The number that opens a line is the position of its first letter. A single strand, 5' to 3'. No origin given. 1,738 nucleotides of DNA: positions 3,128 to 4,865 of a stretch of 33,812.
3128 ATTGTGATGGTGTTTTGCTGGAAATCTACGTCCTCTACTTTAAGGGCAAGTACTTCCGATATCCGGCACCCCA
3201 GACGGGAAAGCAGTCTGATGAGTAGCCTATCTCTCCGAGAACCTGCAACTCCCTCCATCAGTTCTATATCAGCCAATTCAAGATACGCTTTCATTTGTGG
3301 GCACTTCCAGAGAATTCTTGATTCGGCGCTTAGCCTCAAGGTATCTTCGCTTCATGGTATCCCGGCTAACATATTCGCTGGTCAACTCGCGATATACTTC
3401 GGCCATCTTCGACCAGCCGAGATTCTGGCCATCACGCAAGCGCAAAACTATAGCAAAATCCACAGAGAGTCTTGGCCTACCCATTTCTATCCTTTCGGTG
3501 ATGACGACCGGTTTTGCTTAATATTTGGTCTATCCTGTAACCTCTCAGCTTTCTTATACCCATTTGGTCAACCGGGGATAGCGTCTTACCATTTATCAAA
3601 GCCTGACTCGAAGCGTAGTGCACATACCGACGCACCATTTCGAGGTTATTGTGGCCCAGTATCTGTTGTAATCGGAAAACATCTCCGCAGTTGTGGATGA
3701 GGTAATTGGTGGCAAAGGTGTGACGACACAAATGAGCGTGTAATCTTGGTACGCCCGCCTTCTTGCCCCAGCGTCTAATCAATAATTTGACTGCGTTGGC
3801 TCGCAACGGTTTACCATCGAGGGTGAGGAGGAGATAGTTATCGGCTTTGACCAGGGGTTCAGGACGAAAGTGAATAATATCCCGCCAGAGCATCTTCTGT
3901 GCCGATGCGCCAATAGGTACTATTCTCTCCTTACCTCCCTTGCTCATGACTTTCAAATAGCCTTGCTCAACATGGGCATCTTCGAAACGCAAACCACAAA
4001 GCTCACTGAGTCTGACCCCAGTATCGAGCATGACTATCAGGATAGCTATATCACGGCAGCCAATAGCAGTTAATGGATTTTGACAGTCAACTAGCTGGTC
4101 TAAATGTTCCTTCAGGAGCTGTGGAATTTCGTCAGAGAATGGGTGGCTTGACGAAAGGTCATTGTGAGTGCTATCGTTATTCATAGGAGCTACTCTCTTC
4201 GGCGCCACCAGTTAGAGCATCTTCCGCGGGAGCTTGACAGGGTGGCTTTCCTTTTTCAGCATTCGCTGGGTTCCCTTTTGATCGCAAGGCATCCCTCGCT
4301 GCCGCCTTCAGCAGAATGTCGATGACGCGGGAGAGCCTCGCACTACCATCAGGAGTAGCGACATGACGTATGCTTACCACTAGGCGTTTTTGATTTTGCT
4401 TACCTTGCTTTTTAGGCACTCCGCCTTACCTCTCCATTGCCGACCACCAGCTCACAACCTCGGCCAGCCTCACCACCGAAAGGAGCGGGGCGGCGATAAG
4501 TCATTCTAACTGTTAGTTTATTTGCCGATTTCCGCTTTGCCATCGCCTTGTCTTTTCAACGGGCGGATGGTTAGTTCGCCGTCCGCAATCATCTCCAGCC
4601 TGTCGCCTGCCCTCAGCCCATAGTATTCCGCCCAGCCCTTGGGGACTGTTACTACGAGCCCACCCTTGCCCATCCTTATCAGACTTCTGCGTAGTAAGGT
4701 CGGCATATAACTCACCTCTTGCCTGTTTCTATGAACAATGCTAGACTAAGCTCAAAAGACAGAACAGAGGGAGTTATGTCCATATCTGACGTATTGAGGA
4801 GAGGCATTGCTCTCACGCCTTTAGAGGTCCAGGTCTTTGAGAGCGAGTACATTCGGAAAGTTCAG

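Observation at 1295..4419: Tandem trio of catalytic-domain-only tyrosine recombinases, two with a zinc ribbon inside the catalytic fold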

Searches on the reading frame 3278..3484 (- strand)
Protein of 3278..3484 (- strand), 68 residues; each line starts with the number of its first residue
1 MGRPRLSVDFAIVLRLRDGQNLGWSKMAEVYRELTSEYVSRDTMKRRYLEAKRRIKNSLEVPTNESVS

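Call 3: search_protein_families(library=pfam, proteins=[window:3278-3484:-], max_evalue=0.1)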
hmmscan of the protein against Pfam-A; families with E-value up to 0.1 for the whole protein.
window:3278-3484:- (68 aa): 0 families

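Call 4: search_protein_families(library=ncbifam, proteins=[window:3278-3484:-], max_evalue=0.1)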
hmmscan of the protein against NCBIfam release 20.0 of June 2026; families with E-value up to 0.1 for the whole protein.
window:3278-3484:- (68 aa): 1 family
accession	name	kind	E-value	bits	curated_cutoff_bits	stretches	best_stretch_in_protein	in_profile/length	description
NF049883.1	resolv_YneB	equivalog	0.0047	16.4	175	1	2-52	161-209/211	YneB family resolvase-like protein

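Call 37: search_protein_families(library=phrogs, proteins=[window:3278-3484:-], max_evalue=0.01)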
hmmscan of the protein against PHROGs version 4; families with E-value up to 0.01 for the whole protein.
window:3278-3484:- (68 aa): 0 families

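Call 65: search_solved_structures(query=window:3278-3484:-, max_evalue=10)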
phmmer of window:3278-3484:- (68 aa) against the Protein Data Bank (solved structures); distinct sequences matched with E-value up to 10: 2.
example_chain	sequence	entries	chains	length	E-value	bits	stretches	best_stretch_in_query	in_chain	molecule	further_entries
3jqh_A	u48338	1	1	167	0.0032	21.1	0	24-36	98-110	C-type lectin domain family 4 member M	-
4ydh_A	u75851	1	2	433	0.46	14.3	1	12-51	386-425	Formin-like protein 1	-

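Call 95: search_protein_families(library=padloc, proteins=[window:3278-3484:-], max_evalue=0.001)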
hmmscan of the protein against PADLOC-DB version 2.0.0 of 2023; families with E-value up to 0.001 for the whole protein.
window:3278-3484:- (68 aa): 0 families

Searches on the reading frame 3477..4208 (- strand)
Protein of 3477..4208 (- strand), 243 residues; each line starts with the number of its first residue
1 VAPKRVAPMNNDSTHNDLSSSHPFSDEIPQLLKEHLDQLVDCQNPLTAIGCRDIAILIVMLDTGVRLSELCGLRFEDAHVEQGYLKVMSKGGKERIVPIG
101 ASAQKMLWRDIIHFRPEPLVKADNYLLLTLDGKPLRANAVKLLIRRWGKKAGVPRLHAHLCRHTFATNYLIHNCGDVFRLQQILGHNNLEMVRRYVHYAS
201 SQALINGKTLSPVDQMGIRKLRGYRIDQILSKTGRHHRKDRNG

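Call 3: search_protein_families(library=pfam, proteins=[window:3477-4208:-], max_evalue=0.1)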
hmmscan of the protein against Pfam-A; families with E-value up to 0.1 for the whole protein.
window:3477-4208:- (243 aa): 2 families
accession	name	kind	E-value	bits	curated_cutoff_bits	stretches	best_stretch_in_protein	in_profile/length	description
PF00589.27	Phage_integrase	-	7.6e-33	114.1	27.1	1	31-199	3-169/172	Phage integrase family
PF20430.3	Eplus_motif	-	0.0098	16.1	24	1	21-38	10-27/28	E+ motif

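Call 4: search_protein_families(library=ncbifam, proteins=[window:3477-4208:-], max_evalue=0.1)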
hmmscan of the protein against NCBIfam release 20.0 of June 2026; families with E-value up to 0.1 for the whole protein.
window:3477-4208:- (243 aa): 11 families
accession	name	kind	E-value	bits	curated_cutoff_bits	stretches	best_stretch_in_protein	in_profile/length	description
TIGR02224.1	recomb_XerC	equivalog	7.3e-35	120.8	335.15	1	27-200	102-279/295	tyrosine recombinase XerC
TIGR02225.1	recomb_XerD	equivalog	1.3e-32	113.4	329.6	1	25-201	97-277/290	site-specific tyrosine recombinase XerD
NF040815.2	recomb_XerA_Arch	equivalog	1e-31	110.5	220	1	44-201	110-257/263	site-specific tyrosine recombinase/integron integrase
NF001399.0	PRK00283.1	subfamily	1.1e-28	100.3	279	1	26-200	108-285/300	tyrosine recombinase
NF002331.0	PRK01287.1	subfamily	1.6e-24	86.6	371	1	33-199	144-313/365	site-specific tyrosine recombinase XerC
NF003462.0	PRK05084.1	equivalog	2.6e-21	75.7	267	1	52-201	196-347/360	tyrosine recombinase XerS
TIGR02249.1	integrase_gron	subfamily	6.8e-11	42.1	265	2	139-216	241-315/315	integron integrase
NF007371.0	PRK09871.1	subfamily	9.4e-09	35.1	222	1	48-202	23-175/198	tyrosine-type DNA invertase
NF007370.0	PRK09870.1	subfamily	7.1e-08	32.3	221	1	49-203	30-181/200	tyrosine-type DNA invertase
NF011946.0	PRK15417.1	equivalog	0.00093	18.4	435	0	148-200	265-317/337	integron integrase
NF040693.1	recomb_GmtY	equivalog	0.045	13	340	1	46-80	213-247/441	gamma-mobile-trio recombinase GmtY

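Call 13: find_homologous_proteins(query=window:3477-4208:-)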
Query window:3477-4208:- (243 aa): 2420 proteins with E <= 0.001 among 2808 candidates; the best 120 are listed.
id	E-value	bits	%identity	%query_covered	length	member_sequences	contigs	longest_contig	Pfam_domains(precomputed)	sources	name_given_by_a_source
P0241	3.6e-128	444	91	89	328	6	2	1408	PF13495.13,PF00589.28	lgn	-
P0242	1.4e-127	442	89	90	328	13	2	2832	PF13495.13,PF00589.28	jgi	-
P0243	7.8e-125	433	86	90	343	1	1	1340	PF00589.28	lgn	-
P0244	1.3e-123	429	86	90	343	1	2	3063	PF13495.13,PF00589.28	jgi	jgi:site-specific recombinase XerD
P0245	2.1e-122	425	85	89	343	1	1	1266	PF13495.13,PF00589.28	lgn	-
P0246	6.8e-122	423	80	96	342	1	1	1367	PF13495.13,PF00589.28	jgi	jgi:site-specific recombinase XerD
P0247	5.2e-121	421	84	89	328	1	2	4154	PF00589.28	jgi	-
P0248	1.6e-120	419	79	96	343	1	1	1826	PF13495.13,PF00589.28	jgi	jgi:site-specific recombinase XerD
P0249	1.4e-118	413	83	87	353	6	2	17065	PF13495.13,PF00589.28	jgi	jgi:integrase/recombinase XerC/integrase/recombinase XerD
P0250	7.8e-116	404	79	89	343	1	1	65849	PF00589.28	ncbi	ncbi:tyrosine-type recombinase/integrase [Chloroflexota bacterium]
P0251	8.1e-115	400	81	89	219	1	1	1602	PF00589.28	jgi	jgi:integrase/recombinase XerC/integrase/recombinase XerD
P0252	9.3e-115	400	79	89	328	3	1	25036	PF13495.13,PF00589.28,PF02899.24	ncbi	ncbi:tyrosine-type recombinase/integrase [Chloroflexota bacterium]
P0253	9.9e-115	400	80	88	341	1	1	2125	PF00589.28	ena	-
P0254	1.9e-114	399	79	89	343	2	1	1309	PF00589.28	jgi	-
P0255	2.1e-114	399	79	89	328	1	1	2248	PF13495.13,PF00589.28,PF02899.24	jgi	jgi:integrase/recombinase XerC/integrase/recombinase XerD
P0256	1.5e-113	396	80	89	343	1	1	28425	PF00589.28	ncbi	ncbi:tyrosine-type recombinase/integrase [Chloroflexota bacterium]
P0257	1.6e-113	396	77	96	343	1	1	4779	PF00589.28,PF02899.24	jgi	jgi:integrase/recombinase XerC/integrase/recombinase XerD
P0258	1.7e-113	396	79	88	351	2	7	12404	PF13495.13,PF00589.28,PF02899.24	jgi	jgi:site-specific recombinase XerD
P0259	3.4e-113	395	85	84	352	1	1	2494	PF00589.28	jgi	jgi:integrase/recombinase XerC/integrase/recombinase XerD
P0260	7.9e-113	394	78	88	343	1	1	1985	PF00589.28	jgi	jgi:integrase/recombinase XerC/integrase/recombinase XerD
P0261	8.0e-113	394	78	89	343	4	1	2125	PF00589.28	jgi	-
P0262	8.6e-113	394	77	89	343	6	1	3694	PF00589.28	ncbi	ncbi:tyrosine-type recombinase/integrase [Chloroflexota bacterium]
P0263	3.9e-112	391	79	89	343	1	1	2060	PF00589.28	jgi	jgi:integrase/recombinase XerC/integrase/recombinase XerD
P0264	2.4e-111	389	79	89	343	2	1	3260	PF13495.13,PF00589.28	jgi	jgi:site-specific recombinase XerD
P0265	5.8e-111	388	78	89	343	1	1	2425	PF00589.28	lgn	-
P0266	1.4e-110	386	77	89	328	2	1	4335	PF00589.28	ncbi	-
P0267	1.5e-110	386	78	89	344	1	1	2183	PF00589.28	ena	-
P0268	2.1e-110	386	82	84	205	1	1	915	PF00589.28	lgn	-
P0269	2.2e-110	386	84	84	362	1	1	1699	PF13495.13,PF00589.28,PF02899.24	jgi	jgi:site-specific recombinase XerD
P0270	5.4e-110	384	78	89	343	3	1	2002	PF00589.28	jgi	jgi:site-specific recombinase XerD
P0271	7.0e-110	384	78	88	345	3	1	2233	PF13495.13,PF00589.28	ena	-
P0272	7.3e-110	384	77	89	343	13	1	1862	PF00589.28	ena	-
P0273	1.1e-109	384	76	89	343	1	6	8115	PF00589.28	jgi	jgi:site-specific recombinase XerD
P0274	4.1e-109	382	76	89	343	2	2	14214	PF13495.13,PF00589.28,PF02899.24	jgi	-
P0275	6.7e-109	381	78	89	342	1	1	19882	PF00589.28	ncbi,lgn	-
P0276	1.5e-108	380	83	84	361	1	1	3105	PF00589.28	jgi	jgi:site-specific recombinase XerD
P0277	2.8e-108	379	75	89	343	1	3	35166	PF13495.13,PF00589.28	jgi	jgi:site-specific recombinase XerD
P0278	3.9e-108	378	75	89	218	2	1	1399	PF00589.28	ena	-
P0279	9.4e-108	377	81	84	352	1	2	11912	PF00589.28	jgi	jgi:site-specific recombinase XerD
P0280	9.9e-108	377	72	95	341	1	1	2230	PF13495.13,PF00589.28,PF02899.24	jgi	jgi:integrase/recombinase XerC/integrase/recombinase XerD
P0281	5.7e-107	375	76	89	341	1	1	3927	PF00589.28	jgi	jgi:integrase/recombinase XerC/integrase/recombinase XerD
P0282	1.1e-106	374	74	87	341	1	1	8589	PF13495.13,PF00589.28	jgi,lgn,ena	-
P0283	2.5e-106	372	75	89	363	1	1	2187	PF00589.28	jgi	jgi:site-specific recombinase XerD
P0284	3.4e-106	372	72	89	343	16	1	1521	PF00589.28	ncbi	-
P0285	8.3e-106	371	78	84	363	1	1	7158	PF00589.28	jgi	jgi:site-specific recombinase XerD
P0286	1.7e-105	370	79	84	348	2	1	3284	PF00589.28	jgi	-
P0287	1.0e-104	367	78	80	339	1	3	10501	PF00589.28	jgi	jgi:site-specific recombinase XerD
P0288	1.5e-104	367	71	89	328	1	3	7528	PF13495.13,PF00589.28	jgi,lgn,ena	-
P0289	4.7e-104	365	73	88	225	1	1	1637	PF00589.28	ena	-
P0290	1.2e-103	364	74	89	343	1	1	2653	PF00589.28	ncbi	-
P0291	1.4e-103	363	73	89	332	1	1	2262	PF00589.28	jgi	jgi:integrase/recombinase XerC/integrase/recombinase XerD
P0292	1.8e-103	363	73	89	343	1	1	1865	PF00589.28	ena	-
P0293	2.0e-103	363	79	81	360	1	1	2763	PF00589.28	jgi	jgi:site-specific recombinase XerD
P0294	4.3e-103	362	72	89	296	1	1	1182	PF00589.28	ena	-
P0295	7.0e-103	361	75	89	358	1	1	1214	PF13102.13,PF00589.28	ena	-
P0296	7.6e-103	361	76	84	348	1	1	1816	PF00589.28,PF02899.24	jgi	jgi:site-specific recombinase XerD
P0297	1.4e-102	360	73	87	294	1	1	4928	PF00589.28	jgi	-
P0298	2.0e-102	360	71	89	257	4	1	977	PF00589.28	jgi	jgi:integrase/recombinase XerC/integrase/recombinase XerD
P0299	2.5e-102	359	76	84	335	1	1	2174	PF00589.28,PF02899.24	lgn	-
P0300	3.5e-102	359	72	88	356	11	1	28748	PF00589.28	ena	-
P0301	4.7e-102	358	70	90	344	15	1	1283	PF00589.28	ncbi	-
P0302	9.5e-102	357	73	84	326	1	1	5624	PF13495.13,PF00589.28,PF02899.24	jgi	-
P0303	2.2e-101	356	72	89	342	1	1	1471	PF00589.28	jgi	jgi:site-specific recombinase XerD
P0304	3.8e-101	356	74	84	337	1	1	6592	PF13495.13,PF00589.28,PF02899.24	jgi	jgi:site-specific recombinase XerD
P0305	1.2e-100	354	70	87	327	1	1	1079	PF00589.28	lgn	-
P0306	4.5e-100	352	77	79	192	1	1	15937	PF00589.28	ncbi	ncbi:tyrosine recombinase XerC, partial [Chloroflexota bacterium]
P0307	1.8e-99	350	82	76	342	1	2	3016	PF13495.13,PF00589.28,PF02899.24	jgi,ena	-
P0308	6.1e-99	348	71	85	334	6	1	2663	PF00589.28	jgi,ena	-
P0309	8.6e-99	348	66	89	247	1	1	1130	PF00589.28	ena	-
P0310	8.7e-99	348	68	88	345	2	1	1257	PF00589.28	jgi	-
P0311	1.1e-98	347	72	84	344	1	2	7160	PF00589.28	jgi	-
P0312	1.1e-98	347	72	85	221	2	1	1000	PF00589.28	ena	-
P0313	2.2e-98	346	71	87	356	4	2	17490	PF00589.28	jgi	-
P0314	2.2e-98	346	72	84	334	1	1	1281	PF00589.28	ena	-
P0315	2.7e-98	346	69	88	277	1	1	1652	PF00589.28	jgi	-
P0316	3.4e-98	346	70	88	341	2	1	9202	PF00589.28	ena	-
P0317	3.5e-98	346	69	88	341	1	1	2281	PF00589.28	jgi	jgi:site-specific recombinase XerD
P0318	3.7e-98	346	70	84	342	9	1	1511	PF00589.28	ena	-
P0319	3.8e-98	346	71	84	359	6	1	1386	PF13495.13,PF00589.28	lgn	-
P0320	4.1e-98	346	70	84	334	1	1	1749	PF00589.28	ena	-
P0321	1.2e-97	344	69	88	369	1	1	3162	PF00589.28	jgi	-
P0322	1.7e-97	344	72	86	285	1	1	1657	PF00589.28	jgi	jgi:site-specific recombinase XerD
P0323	1.8e-97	343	70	87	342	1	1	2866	PF00589.28,PF02899.24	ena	-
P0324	2.3e-97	343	69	88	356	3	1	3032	PF13495.13,PF00589.28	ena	-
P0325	2.7e-97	343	69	88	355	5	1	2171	PF13495.13,PF00589.28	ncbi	-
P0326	2.7e-97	343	71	84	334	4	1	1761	PF00589.28,PF02899.24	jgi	-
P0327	3.6e-97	343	69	88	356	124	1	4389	PF00589.28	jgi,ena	-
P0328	3.8e-97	342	70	85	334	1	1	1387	PF00589.28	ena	-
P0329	4.2e-97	342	69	88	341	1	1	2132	PF13495.13,PF00589.28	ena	-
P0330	4.8e-97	342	72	85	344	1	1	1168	PF00589.28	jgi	jgi:integrase/recombinase XerC/integrase/recombinase XerD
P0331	4.8e-97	342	69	88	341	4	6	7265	PF00589.28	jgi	-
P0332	5.4e-97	342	67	89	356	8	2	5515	PF00589.28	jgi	jgi:site-specific recombinase XerD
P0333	8.5e-97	341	71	84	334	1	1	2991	PF00589.28,PF02899.24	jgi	jgi:site-specific recombinase XerD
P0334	1.0e-96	341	71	85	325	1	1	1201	PF00589.28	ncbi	-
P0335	1.7e-96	340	69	85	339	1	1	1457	PF00589.28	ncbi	-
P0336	3.8e-96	339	70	87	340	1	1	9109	PF00589.28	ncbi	-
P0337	3.9e-96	339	69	87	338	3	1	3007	PF00589.28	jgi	-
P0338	4.4e-96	339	69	84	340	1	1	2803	PF00589.28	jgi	jgi:site-specific recombinase XerD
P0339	4.7e-96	339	68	88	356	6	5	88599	PF00589.28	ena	-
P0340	8.4e-96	338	67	85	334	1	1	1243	PF00589.28,PF02899.24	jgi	jgi:integrase/recombinase XerC/integrase/recombinase XerD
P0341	1.2e-95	338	70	84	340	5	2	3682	PF00589.28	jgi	-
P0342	1.7e-95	337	70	84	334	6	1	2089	PF00589.28,PF02899.24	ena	-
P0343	2.2e-95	337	67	86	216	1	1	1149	PF00589.28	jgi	-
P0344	7.2e-95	335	67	88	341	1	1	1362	PF00589.28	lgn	-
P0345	1.1e-94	334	68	86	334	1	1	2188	PF00589.28,PF02899.24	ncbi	-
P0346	1.6e-94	334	70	85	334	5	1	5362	PF00589.28,PF02899.24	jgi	jgi:integrase/recombinase XerC/integrase/recombinase XerD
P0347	1.7e-94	334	70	84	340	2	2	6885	PF13495.13,PF00589.28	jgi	jgi:site-specific recombinase XerD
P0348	2.0e-94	334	66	86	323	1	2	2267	PF13495.13,PF13102.13,PF00589.28,PF02899.24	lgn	-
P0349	2.1e-94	333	66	88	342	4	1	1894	PF00589.28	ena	-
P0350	2.7e-94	333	71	84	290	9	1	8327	PF00589.28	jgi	jgi:integrase/recombinase XerC/integrase/recombinase XerD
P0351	3.8e-94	333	67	84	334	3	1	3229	PF00589.28,PF02899.24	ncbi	-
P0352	8.3e-94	331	71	84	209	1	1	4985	PF00589.28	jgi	jgi:integrase/recombinase XerC/integrase/recombinase XerD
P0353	2.0e-93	330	67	84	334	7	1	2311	PF00589.28,PF02899.24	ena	-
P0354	2.1e-93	330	67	89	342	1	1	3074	PF13495.13,PF00589.28,PF02899.24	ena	-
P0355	4.5e-93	329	69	88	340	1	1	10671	PF00589.28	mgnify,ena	mgnify:CR=1 FL=1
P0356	4.8e-93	329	67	84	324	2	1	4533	PF00589.28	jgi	-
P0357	4.9e-93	329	65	89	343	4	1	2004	PF13495.13,PF00589.28,PF02899.24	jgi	-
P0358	7.9e-93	328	68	83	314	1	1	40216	PF00589.28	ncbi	ncbi:tyrosine-type recombinase/integrase [Chloroflexota bacterium]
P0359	8.9e-93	328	66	86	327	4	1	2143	PF00589.28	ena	-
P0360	1.1e-92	328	68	84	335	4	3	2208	PF00589.28,PF02899.24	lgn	-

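Call 78: list_cluster_members(proteins=[window:3477-4184:-, window:4177-4419:-, window:3278-3484:-, window:1295-1741:-, window:2569-3294:-])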
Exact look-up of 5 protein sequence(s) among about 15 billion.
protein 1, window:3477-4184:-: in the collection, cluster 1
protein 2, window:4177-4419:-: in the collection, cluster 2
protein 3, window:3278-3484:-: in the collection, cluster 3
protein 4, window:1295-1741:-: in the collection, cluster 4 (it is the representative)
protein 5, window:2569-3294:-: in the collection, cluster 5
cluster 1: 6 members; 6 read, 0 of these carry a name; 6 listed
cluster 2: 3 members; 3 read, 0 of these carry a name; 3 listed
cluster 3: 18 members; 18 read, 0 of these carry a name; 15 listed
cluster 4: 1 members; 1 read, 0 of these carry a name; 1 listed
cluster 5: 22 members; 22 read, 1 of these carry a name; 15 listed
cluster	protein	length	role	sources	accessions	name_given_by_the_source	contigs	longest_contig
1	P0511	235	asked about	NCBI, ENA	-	-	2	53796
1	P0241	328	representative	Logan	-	-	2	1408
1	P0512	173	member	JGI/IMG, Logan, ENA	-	-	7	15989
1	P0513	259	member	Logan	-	-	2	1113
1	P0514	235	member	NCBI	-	-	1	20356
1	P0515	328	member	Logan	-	-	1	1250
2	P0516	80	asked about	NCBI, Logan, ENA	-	-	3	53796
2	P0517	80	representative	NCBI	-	-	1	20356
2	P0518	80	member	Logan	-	-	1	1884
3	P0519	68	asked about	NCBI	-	-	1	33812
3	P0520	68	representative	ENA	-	-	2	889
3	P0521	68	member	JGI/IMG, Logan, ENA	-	-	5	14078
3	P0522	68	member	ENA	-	-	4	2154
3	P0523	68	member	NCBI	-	-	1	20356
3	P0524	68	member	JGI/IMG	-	-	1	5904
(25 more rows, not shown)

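Call 79: find_encoding_contigs(protein=P0514, flank=10000, max_places=2)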
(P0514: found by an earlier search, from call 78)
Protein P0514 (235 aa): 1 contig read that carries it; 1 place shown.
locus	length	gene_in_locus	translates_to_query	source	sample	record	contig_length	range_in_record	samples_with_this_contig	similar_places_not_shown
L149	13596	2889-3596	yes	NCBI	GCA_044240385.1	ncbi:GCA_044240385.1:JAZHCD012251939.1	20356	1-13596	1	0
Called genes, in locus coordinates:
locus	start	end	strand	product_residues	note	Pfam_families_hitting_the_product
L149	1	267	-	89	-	?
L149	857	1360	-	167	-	-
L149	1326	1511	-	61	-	-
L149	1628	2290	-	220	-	-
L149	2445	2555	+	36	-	-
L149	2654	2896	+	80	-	-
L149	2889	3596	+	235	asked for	PF00589:Phage_integrase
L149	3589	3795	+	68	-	-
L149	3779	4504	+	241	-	PF00589:Phage_integrase (weak)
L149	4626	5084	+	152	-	PF00589:Phage_integrase, PF13248:Zn_ribbon_3 (faint)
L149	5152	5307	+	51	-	PF18930:DUF5679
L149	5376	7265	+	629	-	PF00724:Oxidored_FMN, PF03486:HI0933_like (faint), PF07992:Pyr_redox_2, PF12831:FAD_oxidored (weak), PF13450:NAD_binding_8 (weak), PF07992:Pyr_redox_2, PF13738:Pyr_redox_3 (weak), PF00070:Pyr_redox, +5 more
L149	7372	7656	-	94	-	-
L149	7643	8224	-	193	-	PF01168:Ala_racemase_N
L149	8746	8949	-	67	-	PF13237:Fer4_10 (weak), PF14697:Fer4_21 (faint), PF12838:Fer4_7 (faint), PF13187:Fer4_9 (weak)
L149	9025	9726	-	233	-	PF17645:Amdase, PF01177:Asp_Glu_race (faint)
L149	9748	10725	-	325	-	PF14336:GLUCM-like_C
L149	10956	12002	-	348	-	PF19328:DAP_DH_C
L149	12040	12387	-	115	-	PF01050:MannoseP_isomer (weak), PF02311:AraC_binding, PF07883:Cupin_2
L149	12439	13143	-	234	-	PF00005:ABC_tran, PF13304:AAA_21 (faint)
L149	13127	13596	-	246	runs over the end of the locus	PF13476:AAA_23 (faint), PF00005:ABC_tran, PF13304:AAA_21 (faint), PF12399:BCA_ABC_TP_C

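Call 95: search_protein_families(library=padloc, proteins=[window:3477-4184:-], max_evalue=0.001)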
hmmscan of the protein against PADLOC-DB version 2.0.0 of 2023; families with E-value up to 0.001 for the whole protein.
window:3477-4184:- (235 aa): 0 families

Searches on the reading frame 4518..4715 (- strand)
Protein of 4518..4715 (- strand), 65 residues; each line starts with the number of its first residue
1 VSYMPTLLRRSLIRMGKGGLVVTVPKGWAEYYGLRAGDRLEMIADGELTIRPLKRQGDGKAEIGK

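Call 3: search_protein_families(library=pfam, proteins=[window:4518-4715:-], max_evalue=0.1)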
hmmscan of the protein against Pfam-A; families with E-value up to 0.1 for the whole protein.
window:4518-4715:- (65 aa): 2 families
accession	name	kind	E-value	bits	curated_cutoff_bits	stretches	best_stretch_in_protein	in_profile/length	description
PF04014.23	MazE_antitoxin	-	6.7e-08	32.8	24.7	1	20-55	8-45/48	Antidote-toxin recognition MazE, bacterial antitoxin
PF17820.7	PDZ_6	-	0.049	13.8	27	1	24-44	6-26/54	PDZ domain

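Call 4: search_protein_families(library=ncbifam, proteins=[window:4518-4715:-], max_evalue=0.1)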
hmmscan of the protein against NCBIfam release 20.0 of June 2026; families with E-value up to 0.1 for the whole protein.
window:4518-4715:- (65 aa): 3 families
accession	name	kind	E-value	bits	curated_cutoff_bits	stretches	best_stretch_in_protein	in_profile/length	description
TIGR01439.1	lp_hng_hel_AbrB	domain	2.5e-06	27.1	28.3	1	22-53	10-43/44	transcriptional regulator, AbrB family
NF052488.1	TAtMazEAgrob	equivalog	0.018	15.2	130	1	12-56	6-51/87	type II toxin-antitoxin system antitoxin MazE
TIGR02609.1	doc_partner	hypoth_equivalog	0.089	13.2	55.9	1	20-44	10-34/74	putative addiction module antidote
